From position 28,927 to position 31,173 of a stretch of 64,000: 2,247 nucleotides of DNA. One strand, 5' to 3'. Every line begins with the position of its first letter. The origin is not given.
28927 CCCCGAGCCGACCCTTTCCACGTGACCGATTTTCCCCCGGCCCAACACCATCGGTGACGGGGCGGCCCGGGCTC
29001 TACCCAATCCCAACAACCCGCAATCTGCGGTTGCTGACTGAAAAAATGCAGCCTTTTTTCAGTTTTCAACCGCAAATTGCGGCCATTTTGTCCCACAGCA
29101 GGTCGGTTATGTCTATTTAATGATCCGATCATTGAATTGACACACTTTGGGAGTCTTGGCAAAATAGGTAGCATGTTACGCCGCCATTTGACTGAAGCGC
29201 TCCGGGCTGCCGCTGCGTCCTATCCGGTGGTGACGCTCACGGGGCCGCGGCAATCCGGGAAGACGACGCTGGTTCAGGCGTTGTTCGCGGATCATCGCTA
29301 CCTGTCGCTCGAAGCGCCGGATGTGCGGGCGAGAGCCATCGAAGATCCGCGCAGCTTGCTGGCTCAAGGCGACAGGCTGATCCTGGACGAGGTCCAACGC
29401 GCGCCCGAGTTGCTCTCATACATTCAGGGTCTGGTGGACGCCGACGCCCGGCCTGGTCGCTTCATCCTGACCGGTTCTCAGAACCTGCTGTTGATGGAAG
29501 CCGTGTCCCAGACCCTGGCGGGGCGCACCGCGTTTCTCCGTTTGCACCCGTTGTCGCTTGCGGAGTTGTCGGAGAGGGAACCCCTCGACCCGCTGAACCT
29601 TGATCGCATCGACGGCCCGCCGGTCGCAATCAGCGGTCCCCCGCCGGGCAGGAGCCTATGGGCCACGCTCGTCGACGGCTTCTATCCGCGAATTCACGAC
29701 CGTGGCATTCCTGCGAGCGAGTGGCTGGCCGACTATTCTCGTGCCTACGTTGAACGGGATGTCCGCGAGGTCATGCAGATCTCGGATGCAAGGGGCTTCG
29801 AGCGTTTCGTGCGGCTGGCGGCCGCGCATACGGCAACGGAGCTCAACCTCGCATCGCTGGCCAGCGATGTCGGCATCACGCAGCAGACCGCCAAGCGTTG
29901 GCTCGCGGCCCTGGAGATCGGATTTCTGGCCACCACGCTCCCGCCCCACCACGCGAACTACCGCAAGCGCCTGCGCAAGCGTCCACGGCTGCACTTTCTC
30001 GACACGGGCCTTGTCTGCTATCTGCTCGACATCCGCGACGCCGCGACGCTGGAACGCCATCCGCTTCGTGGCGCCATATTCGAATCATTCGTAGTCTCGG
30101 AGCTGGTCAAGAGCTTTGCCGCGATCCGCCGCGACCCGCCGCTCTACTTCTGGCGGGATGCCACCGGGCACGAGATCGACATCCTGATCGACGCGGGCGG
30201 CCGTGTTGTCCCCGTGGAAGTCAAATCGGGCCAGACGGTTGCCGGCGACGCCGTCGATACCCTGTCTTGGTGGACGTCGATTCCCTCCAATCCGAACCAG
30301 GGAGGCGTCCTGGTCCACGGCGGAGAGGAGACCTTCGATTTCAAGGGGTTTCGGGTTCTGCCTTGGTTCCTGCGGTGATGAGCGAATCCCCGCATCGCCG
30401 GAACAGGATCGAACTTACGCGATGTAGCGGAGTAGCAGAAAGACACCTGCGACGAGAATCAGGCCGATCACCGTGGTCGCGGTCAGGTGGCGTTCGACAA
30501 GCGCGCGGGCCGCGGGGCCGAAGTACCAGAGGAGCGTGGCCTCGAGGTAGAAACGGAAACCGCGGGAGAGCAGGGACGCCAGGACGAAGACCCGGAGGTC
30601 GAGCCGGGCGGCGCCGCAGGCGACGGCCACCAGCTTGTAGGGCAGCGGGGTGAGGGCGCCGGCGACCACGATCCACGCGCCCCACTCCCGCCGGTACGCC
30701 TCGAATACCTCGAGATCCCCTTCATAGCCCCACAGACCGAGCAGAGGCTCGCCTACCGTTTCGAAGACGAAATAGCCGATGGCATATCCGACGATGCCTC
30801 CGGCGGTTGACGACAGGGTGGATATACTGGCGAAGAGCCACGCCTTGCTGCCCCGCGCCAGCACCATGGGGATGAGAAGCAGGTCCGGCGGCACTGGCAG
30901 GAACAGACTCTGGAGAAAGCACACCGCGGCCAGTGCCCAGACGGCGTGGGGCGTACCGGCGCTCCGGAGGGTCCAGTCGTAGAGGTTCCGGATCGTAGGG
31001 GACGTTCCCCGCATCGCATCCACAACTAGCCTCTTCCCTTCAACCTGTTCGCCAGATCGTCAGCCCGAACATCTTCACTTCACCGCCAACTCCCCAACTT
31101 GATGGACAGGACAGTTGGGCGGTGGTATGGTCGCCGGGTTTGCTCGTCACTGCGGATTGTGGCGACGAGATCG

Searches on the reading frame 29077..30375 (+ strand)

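Call 4: search_protein_families(library=pfam, proteins=[window:29077-30375:+], max_evalue=1)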
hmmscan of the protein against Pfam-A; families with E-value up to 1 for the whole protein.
window:29077-30375:+ (433 aa): 12 families
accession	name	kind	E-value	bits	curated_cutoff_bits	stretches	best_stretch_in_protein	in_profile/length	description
PF13635.12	DUF4143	-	3.6e-49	167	28.1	1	226-385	1-160/160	Domain of unknown function (DUF4143)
PF13173.12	AAA_14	-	3.2e-27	95.5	27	1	50-164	3-128/129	AAA domain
PF13191.12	AAA_16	-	1.8e-05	25.7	32.6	1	36-101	10-85/167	AAA ATPase domain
PF13401.12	AAA_22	-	0.00041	21.1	27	1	51-73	7-29/130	AAA domain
PF13671.12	AAA_33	-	0.0006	20.6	27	1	51-91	1-41/143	AAA domain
PF13521.12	AAA_28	-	0.061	14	27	1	52-75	2-25/164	AAA domain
PF13555.12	AAA_29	-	0.11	12.7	27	1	52-69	25-42/61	P-loop containing region of AAA domain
PF20720.3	nSTAND3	-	0.14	12.3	27.2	1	47-90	15-56/155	Novel STAND NTPase 3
PF00004.35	AAA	-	0.16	12.9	21.2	1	53-90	2-41/131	ATPase family associated with various cellular activities (AAA)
PF02367.23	TsaE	-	0.19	12.1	26.6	1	37-72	9-44/128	Threonylcarbamoyl adenosine biosynthesis protein TsaE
PF13604.12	AAA_30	-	0.23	11.6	27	0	40-69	8-38/191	AAA domain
PF01637.24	ATPase_2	-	0.25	11.5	33.2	1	47-73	18-44/225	ATPase domain predominantly from Archaea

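Call 5: search_protein_families(library=padloc, proteins=[window:29077-30375:+], max_evalue=1)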
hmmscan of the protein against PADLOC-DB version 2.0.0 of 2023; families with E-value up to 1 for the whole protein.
window:29077-30375:+ (433 aa): 12 families
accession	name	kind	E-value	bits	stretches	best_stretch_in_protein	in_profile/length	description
PDLC04790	PDC-S01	-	1.1e-112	374.9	1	32-423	10-406/422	-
PDLC04789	PDC-S01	-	6.5e-54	181.4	1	33-386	1-342/375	-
PDLC04791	PDC-S01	-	1.4e-25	87.8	2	223-393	191-360/395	-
PDLC04787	PDC-S01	-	9.3e-24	82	1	33-347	10-327/412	-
PDLC04786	PDC-S01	-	8.1e-20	69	3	300-391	303-393/439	-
PDLC04788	PDC-S01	-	8.5e-20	69.1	2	270-387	261-385/448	-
PDLC04792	PDC-S01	-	2.4e-16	57.3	2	298-389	300-389/452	-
PDLC01515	Csx3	-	0.016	12.8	1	48-71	5-28/183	"CAS-I,CAS-III; associated"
PDLC04140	mad8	-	0.018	12.6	1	47-71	25-49/314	mads_8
PDLC01045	Csx3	-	0.02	12.1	1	29-71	93-129/286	Csx3-AAA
PDLC03839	LeoA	-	0.068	10.2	1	36-71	43-79/559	-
PDLC01890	CARF4--CARF_PDDEXK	-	0.076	10.4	1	364-388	269-293/366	-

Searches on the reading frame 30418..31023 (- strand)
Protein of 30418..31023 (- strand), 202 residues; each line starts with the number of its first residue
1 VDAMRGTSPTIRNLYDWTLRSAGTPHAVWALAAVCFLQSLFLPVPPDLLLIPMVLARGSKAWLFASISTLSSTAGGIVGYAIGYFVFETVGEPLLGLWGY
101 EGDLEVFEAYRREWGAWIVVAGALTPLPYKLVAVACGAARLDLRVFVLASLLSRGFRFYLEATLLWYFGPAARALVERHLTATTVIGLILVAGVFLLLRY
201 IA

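Call 4: search_protein_families(library=pfam, proteins=[window:30418-31023:-], max_evalue=1)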
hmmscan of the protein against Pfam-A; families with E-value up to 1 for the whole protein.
window:30418-31023:- (202 aa): 1 family
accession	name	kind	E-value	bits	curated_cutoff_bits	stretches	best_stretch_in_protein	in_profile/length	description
PF09335.16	VTT_dom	-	4.5e-11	43.7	33.9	1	60-161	15-117/123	VTT domain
